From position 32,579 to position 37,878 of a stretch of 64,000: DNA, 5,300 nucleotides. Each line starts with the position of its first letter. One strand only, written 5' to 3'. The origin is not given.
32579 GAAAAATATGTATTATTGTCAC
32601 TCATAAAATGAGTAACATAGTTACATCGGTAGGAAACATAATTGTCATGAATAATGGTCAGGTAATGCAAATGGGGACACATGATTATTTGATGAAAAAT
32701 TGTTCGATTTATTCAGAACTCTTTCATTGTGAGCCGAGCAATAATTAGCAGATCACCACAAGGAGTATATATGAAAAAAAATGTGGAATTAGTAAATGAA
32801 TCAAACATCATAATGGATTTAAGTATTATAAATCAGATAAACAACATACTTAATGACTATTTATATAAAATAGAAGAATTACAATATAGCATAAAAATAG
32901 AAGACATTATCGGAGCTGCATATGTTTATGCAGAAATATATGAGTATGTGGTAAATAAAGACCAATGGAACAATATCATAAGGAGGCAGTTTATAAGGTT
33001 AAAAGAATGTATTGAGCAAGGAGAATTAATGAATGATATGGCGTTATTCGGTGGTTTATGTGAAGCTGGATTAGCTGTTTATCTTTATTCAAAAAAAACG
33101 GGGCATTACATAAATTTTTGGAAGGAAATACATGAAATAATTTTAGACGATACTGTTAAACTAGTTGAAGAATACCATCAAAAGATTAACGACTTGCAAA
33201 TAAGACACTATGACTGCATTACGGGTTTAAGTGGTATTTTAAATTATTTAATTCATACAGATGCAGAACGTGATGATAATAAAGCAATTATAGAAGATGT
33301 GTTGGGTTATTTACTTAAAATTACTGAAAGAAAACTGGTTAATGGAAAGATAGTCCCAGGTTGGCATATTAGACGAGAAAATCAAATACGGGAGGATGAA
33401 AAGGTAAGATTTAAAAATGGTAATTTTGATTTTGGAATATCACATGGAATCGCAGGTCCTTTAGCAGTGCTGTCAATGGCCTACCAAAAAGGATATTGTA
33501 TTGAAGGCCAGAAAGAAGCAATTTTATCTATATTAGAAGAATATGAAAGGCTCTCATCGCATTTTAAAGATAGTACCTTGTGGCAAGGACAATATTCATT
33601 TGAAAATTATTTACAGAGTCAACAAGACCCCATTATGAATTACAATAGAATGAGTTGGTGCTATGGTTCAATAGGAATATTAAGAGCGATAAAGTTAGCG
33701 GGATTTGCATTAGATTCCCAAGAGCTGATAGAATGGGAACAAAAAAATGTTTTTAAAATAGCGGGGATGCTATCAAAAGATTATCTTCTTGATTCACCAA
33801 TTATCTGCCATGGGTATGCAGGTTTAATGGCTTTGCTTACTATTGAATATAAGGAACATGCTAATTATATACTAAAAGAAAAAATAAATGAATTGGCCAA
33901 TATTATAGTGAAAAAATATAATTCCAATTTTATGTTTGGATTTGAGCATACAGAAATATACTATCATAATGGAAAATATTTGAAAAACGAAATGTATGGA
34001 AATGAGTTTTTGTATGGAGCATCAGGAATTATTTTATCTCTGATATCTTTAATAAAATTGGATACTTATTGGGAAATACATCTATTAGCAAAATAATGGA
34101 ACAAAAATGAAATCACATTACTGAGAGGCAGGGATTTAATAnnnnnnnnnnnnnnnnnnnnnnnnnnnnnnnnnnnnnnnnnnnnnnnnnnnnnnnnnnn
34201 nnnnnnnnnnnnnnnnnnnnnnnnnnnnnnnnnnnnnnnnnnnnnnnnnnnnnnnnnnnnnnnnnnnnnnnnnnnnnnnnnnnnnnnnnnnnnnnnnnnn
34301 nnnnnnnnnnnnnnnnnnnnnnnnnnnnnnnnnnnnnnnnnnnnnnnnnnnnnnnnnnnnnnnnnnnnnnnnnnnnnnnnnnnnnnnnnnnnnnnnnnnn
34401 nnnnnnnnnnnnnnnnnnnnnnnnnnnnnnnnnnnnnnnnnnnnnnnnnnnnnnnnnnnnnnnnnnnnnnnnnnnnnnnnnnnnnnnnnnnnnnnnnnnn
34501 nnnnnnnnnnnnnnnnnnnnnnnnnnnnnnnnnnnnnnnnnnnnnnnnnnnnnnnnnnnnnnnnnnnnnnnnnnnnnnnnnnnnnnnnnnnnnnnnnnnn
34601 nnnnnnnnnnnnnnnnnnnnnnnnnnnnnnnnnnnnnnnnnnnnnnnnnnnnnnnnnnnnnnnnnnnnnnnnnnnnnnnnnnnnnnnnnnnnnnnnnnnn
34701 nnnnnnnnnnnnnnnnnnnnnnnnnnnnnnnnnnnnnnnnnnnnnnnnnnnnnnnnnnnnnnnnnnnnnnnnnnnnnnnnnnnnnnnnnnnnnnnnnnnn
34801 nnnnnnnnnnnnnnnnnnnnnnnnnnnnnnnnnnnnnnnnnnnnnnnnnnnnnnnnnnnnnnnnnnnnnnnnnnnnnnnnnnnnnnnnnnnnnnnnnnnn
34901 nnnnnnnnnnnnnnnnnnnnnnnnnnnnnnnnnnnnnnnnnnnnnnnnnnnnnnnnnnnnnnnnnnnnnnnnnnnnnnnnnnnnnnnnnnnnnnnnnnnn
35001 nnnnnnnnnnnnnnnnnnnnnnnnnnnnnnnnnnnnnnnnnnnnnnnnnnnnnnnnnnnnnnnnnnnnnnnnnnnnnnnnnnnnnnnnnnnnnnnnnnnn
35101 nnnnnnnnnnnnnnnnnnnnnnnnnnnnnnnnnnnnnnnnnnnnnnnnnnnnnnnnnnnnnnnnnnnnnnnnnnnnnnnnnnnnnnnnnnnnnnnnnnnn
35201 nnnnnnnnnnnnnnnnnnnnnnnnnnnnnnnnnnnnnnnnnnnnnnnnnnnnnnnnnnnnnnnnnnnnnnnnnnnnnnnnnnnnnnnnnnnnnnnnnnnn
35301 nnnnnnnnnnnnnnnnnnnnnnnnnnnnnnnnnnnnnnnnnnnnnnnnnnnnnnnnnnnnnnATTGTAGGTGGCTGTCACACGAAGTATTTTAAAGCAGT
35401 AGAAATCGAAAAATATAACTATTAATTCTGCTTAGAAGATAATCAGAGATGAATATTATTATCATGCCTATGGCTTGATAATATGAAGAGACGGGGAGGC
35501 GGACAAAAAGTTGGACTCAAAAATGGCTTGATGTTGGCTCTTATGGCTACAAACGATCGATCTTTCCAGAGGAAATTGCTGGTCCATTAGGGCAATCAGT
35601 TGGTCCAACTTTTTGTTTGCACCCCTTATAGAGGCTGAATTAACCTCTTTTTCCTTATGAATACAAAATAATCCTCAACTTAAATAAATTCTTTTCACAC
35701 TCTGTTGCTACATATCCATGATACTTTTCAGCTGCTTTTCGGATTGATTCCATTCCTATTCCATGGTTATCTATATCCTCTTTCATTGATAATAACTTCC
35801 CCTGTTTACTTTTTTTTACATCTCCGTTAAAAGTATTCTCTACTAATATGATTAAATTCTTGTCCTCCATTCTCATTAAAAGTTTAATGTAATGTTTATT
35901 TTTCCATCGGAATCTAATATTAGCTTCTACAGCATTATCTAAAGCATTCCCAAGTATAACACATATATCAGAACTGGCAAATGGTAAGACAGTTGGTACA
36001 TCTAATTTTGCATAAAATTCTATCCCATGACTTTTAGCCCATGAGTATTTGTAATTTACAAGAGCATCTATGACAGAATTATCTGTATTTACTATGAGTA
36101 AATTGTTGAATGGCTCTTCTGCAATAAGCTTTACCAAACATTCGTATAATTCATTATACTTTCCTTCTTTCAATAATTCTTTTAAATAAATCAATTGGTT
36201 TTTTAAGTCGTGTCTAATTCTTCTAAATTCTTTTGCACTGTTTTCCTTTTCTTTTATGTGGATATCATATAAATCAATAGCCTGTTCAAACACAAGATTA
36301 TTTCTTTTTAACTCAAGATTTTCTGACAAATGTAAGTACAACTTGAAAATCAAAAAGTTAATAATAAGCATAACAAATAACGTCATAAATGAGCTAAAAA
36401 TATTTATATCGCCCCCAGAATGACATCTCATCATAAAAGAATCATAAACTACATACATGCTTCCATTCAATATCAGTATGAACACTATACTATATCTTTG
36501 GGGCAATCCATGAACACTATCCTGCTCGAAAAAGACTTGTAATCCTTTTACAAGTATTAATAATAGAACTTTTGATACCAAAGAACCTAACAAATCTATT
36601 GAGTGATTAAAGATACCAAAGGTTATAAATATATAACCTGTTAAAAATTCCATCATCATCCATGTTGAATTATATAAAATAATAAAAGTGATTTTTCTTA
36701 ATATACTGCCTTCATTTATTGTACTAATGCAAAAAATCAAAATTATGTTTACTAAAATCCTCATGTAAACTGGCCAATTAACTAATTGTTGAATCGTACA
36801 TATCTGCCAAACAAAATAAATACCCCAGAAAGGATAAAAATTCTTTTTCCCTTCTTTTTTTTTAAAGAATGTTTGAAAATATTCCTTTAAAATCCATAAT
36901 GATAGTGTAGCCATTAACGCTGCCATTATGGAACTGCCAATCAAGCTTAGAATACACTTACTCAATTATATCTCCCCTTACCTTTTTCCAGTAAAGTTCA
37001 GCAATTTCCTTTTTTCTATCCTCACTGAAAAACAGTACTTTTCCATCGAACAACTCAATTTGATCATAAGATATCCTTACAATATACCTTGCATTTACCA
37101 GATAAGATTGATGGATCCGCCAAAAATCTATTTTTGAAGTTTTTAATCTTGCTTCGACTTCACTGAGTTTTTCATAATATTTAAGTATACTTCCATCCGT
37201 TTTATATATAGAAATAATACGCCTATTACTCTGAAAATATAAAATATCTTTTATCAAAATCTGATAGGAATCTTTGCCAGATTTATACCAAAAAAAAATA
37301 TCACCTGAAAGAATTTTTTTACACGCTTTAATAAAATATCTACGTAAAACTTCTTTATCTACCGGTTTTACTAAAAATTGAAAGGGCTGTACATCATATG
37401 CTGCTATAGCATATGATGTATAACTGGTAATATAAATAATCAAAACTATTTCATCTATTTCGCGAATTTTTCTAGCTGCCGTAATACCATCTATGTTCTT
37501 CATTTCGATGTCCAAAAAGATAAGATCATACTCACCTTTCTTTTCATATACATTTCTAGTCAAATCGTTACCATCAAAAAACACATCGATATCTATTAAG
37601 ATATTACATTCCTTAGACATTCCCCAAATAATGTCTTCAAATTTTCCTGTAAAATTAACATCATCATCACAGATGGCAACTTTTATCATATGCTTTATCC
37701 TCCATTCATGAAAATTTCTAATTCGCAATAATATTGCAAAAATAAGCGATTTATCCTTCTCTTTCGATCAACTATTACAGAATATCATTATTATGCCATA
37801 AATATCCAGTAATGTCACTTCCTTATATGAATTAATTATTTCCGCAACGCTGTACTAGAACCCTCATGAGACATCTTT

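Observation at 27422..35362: Class I lanthipeptide cluster with a SunS-like glycosyltransferase: a possible glycosylated lanthipeptide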

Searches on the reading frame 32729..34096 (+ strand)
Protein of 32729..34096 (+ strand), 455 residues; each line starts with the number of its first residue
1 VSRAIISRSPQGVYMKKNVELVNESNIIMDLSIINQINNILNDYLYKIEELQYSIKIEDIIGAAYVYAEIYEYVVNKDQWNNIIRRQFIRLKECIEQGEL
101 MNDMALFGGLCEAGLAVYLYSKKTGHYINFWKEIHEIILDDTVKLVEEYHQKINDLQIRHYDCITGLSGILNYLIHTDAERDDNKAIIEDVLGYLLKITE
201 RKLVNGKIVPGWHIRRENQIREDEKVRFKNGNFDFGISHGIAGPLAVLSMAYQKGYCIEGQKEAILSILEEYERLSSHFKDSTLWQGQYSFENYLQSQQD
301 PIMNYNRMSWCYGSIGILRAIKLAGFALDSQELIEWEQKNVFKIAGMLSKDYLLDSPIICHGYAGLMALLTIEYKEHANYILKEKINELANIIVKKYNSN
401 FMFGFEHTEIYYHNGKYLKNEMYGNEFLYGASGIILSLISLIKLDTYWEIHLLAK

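Call 3: search_protein_families(library=pfam, proteins=[window:32729-34096:+], max_evalue=0.01)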
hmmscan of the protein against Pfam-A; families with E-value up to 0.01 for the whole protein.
window:32729-34096:+ (455 aa): 1 family
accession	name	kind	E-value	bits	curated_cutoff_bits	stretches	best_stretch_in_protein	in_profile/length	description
PF05147.19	LANC_like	-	4.6e-36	124.6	23.2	1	60-448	11-345/350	Lanthionine synthetase C-like protein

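Call 4: search_protein_families(library=ncbifam, proteins=[window:32729-34096:+], max_evalue=0.01)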
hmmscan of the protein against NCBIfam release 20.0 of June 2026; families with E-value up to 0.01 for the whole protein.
window:32729-34096:+ (455 aa): 3 families
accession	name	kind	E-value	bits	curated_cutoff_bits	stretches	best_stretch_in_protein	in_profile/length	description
TIGR03897.1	lanti_2_LanM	subfamily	1.2e-13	49.8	304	1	61-403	600-902/932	type 2 lanthipeptide synthetase LanM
NF038150.1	lanthi_synth_IV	equivalog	0.0005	18.5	650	1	225-395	654-806/851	class IV lanthionine synthetase LanL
NF045686.1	PhytoSynCyanob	equivalog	0.0072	15.4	550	0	13-99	164-249/310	15-cis-phytoene synthase CrtB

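Call 81: search_solved_structures(query=window:32729-34096:+, max_evalue=0.001, show_alignments=1)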
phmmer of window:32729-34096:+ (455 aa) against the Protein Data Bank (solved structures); distinct sequences matched with E-value up to 0.001: 3.
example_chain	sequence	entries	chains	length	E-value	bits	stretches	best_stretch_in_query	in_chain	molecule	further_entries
8byk_A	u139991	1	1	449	1.9e-37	132.3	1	43-442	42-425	Lanthionine synthetase C-like protein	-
2g02_A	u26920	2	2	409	2.6e-24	89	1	146-372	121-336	Nisin biosynthesis protein nisC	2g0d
3t33_A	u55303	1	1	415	0.00058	21.9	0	159-196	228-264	G protein coupled receptor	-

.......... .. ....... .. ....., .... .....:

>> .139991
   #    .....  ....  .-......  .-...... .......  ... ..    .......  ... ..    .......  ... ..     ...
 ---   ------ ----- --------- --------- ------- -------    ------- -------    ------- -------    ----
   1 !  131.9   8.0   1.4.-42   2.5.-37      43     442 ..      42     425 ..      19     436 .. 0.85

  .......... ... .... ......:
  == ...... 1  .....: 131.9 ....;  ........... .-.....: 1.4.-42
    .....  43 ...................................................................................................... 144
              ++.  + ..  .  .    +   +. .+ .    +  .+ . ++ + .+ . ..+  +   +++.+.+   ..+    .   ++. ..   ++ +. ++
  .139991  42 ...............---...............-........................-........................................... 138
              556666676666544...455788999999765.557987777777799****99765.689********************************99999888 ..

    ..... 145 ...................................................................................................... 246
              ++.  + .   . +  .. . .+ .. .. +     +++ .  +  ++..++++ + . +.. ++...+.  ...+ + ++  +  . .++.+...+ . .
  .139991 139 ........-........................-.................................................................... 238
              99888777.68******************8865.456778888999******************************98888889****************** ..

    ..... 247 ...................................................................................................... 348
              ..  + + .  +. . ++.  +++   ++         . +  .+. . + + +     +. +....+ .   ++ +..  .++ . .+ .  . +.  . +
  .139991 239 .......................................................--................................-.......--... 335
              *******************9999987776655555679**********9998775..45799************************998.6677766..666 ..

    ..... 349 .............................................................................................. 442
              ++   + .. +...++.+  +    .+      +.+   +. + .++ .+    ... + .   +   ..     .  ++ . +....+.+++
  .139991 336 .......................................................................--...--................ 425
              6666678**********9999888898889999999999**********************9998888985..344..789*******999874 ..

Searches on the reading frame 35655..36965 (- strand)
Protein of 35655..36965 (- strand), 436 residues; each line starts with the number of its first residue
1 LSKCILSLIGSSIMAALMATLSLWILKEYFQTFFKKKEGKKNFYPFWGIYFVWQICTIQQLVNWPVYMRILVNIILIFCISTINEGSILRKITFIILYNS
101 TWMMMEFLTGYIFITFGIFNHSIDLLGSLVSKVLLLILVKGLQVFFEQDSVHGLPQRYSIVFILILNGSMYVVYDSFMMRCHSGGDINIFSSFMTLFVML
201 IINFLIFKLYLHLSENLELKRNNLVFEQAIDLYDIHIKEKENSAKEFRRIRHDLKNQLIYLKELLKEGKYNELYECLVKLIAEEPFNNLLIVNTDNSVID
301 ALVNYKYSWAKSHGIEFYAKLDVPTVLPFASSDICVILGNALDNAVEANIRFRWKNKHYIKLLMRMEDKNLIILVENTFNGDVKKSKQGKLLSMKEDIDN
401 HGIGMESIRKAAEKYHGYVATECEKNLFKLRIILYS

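Call 3: search_protein_families(library=pfam, proteins=[window:35655-36965:-], max_evalue=0.01)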
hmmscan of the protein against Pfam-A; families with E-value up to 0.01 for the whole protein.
window:35655-36965:- (436 aa): 1 family
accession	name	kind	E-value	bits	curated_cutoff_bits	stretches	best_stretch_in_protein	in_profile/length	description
PF14501.12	HATPase_c_5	-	3.7e-23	81.8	22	1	332-434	4-101/102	GHKL domain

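Call 4: search_protein_families(library=ncbifam, proteins=[window:35655-36965:-], max_evalue=0.01)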
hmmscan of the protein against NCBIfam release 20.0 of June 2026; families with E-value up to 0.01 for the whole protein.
window:35655-36965:- (436 aa): 1 family
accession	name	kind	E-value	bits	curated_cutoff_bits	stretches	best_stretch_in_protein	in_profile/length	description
NF011627.0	PRK15053.1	equivalog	1.7e-05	23.7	656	1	244-422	339-524/552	sensor histidine kinase DpiB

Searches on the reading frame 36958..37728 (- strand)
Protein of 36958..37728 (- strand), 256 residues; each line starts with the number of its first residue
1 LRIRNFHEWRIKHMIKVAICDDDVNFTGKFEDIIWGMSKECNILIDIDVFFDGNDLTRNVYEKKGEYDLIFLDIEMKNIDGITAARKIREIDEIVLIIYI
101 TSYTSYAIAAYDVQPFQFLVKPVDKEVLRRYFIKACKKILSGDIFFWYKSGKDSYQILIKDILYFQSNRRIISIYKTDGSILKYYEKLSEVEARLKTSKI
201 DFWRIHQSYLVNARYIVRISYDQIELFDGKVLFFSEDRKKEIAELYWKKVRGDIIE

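Call 3: search_protein_families(library=pfam, proteins=[window:36958-37728:-], max_evalue=0.01)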
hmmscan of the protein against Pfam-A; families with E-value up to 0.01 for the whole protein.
window:36958-37728:- (256 aa): 2 families
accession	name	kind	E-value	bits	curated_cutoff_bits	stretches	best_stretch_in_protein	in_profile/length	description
PF04397.21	LytTR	-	3.6e-14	53.2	22.6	1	154-245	3-96/98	LytTr DNA-binding domain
PF00072.30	Response_reg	-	3.7e-14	53.3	30.2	1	18-129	2-107/111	Response regulator receiver domain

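Call 4: search_protein_families(library=ncbifam, proteins=[window:36958-37728:-], max_evalue=0.01)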
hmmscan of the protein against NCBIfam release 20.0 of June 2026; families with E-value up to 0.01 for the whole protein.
window:36958-37728:- (256 aa): 45 families (the best 25 are shown)
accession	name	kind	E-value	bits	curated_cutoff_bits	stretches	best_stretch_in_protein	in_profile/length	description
NF010684.1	PRK14084.1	equivalog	2.8e-15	56.7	375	2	66-130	46-110/254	response regulator transcription factor LytR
NF008677.0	PRK11697.1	equivalog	4.3e-14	52.4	246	1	63-223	44-207/238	two-component system response regulator BtsR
NF046049.1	quorum_RR_AgrA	equivalog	8.4e-09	35.3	400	1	15-221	1-215/238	quorum-sensing response regulator AgrA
NF051850.1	RespRegRprY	equivalog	2.5e-08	33.6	370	1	13-128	3-112/234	response regulator transcription factor RprY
NF007689.0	PRK10365.1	equivalog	7.5e-08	31.6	760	1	12-136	3-121/441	sigma-54-dependent response regulator transcription factor ZraR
NF046022.1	RespRegCpdRBruc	equivalog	2e-07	31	180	1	63-124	42-105/120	cell cycle two-component system response regulator CpdR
TIGR02875.1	spore_0_A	equivalog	5.3e-07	29.1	200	1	14-133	2-119/262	sporulation transcription factor Spo0A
NF041946.1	LuxO_transreg_Vib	equivalog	6.7e-07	28.4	800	1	44-172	20-149/463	quorum-sensing sigma-54 dependent transcriptional regulator LuxO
NF008469.0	PRK11361.1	equivalog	7.5e-07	28.2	714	1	66-132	48-116/461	acetoacetate metabolism transcriptional regulator AtoC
NF041209.1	resp_regPieR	equivalog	8.3e-07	28.8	450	1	47-128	27-107/231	two component system response regulator PieR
NF052313.1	T9SS_RR_PorX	equivalog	2.8e-06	26.4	300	1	52-198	32-167/513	T9SS response regulator signal transducer PorX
NF007403.0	PRK09935.1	equivalog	3.8e-06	26.7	271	1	61-148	44-129/210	fimbria biosynthesis transcriptional regulator FimZ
NF008318.0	PRK11107.1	equivalog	1.3e-05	23.5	890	1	63-132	708-781/920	two-component sensor histidine kinase BarA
NF001965.0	PRK00742.1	subfamily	2e-05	24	293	1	14-122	3-108/357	chemotaxis-specific protein-glutamate methyltransferase CheB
NF041733.1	resp_reg_CseB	equivalog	2.4e-05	23.8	350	1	63-129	41-108/228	two-component system response regulator CseB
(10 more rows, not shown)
